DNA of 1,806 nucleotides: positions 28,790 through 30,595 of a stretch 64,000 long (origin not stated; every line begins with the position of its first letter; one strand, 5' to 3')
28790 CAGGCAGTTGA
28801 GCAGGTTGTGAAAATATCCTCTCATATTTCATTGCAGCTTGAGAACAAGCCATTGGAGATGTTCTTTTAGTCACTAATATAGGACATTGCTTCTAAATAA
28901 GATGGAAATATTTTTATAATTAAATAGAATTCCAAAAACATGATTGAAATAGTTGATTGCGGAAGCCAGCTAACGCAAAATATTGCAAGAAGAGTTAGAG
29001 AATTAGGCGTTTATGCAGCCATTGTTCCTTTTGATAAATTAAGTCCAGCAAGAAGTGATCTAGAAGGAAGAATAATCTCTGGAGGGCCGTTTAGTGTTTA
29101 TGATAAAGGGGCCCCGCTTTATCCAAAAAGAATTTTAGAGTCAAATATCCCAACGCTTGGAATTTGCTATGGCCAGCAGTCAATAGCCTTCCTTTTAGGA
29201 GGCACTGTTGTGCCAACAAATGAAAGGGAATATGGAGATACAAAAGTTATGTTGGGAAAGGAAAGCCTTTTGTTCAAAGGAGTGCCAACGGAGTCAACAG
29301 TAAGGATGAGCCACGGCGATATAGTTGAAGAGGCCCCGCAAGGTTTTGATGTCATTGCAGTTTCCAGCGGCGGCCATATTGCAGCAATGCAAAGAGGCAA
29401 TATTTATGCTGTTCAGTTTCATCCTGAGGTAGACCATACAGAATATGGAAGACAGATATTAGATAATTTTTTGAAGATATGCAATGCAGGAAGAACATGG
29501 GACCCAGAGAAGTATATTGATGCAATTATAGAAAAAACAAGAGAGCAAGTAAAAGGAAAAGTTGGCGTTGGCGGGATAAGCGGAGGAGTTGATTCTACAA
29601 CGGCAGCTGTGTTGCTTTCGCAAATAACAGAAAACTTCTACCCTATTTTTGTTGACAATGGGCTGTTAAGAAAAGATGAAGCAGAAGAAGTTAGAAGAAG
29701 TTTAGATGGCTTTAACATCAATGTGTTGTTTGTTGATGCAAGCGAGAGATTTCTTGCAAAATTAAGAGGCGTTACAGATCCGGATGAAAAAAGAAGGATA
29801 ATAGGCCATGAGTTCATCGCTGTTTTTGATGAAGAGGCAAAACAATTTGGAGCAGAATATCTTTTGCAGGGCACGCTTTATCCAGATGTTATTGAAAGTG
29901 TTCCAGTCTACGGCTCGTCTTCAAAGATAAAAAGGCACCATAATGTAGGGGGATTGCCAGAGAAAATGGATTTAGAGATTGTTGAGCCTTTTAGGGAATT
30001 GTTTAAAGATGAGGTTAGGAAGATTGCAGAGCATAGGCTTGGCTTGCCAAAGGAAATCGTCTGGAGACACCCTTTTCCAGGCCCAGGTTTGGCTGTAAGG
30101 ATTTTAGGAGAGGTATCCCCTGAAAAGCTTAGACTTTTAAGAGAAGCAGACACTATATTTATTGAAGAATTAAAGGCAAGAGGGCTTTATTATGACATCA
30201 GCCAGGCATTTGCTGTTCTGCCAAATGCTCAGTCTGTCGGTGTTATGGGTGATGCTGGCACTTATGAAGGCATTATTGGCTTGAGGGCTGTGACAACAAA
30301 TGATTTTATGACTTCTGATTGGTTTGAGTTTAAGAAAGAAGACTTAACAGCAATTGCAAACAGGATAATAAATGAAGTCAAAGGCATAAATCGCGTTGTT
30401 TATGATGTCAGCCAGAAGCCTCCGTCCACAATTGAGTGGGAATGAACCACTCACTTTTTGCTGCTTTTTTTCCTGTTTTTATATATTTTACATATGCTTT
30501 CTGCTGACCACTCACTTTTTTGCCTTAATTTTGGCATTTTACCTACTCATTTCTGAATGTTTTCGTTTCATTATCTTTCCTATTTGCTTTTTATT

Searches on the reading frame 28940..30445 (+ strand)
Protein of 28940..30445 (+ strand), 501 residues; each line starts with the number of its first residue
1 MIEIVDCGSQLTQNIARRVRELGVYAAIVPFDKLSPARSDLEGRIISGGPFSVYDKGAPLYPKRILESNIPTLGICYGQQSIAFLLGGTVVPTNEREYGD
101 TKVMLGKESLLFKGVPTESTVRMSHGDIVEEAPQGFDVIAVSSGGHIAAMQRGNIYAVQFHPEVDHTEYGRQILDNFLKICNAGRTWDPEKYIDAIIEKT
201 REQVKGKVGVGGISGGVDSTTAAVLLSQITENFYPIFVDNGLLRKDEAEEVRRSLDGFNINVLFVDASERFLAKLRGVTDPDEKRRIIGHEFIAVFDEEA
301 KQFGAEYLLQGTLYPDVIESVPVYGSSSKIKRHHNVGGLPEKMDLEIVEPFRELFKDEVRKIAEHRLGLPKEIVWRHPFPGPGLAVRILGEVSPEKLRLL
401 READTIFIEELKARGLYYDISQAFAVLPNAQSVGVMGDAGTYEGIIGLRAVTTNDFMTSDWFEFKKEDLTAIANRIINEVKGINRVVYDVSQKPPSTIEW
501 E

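Call 21: search_protein_families(library=ncbifam, proteins=[window:28940-30445:+], max_evalue=1e-10)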
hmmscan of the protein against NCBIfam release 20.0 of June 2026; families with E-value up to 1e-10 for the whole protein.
window:28940-30445:+ (501 aa): 17 families
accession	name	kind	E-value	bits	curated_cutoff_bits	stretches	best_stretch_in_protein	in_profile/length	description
NF000848.1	PRK00074.1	equivalog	2.2e-200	666.6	400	1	3-501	2-512/512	glutamine-hydrolyzing GMP synthase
TIGR00884.1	guaA_Cterm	equivalog_domain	2.9e-131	437.4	338.75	1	192-501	2-310/310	glutamine-hydrolyzing GMP synthase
TIGR00888.1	guaA_Nterm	equivalog_domain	2.2e-56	190.2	172.15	1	2-183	1-187/188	glutamine-hydrolyzing GMP synthase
NF001975.0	PRK00758.1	equivalog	1.4e-42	145.4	198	1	1-182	3-183/185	GMP synthase subunit A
NF011201.0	PRK14607.1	equivalog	1.1e-19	70.5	670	1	44-199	48-205/534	bifunctional anthranilate synthase component II/anthranilate phosphoribosyltransferase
NF005799.0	PRK07649.1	equivalog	2.5e-18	66.3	327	1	44-180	47-187/195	aminodeoxychorismate/anthranilate synthase component II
NF005946.0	PRK08007.1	equivalog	1e-17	64.3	332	1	1-179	1-186/187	aminodeoxychorismate synthase component 2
NF005849.0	PRK07765.1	equivalog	1.7e-17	63.4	308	1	11-186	12-197/219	aminodeoxychorismate/anthranilate synthase component II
NF006562.0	PRK09065.1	equivalog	4.6e-17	62.4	205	1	34-171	50-197/242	glutamine amidotransferase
NF006462.0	PRK08857.1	equivalog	1.5e-16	60.6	345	1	1-179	1-191/193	aminodeoxychorismate/anthranilate synthase component II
NF005743.0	PRK07567.1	equivalog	6.3e-15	55.1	264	1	63-168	87-196/245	glutamine amidotransferase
NF005367.0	PRK06895.1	equivalog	1.1e-14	54.8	265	1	4-180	6-188/190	anthranilate synthase component II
NF005458.0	PRK07053.1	equivalog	4.6e-14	52.4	250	1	16-184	27-200/234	glutamine amidotransferase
NF005271.0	PRK06774.1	equivalog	2.3e-13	49.9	340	1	42-180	45-191/191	aminodeoxychorismate synthase component II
TIGR00566.1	trpG_papA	subfamily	8.2e-13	48.5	121.05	1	32-179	40-191/192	glutamine amidotransferase of anthranilate synthase or aminodeoxychorismate synthase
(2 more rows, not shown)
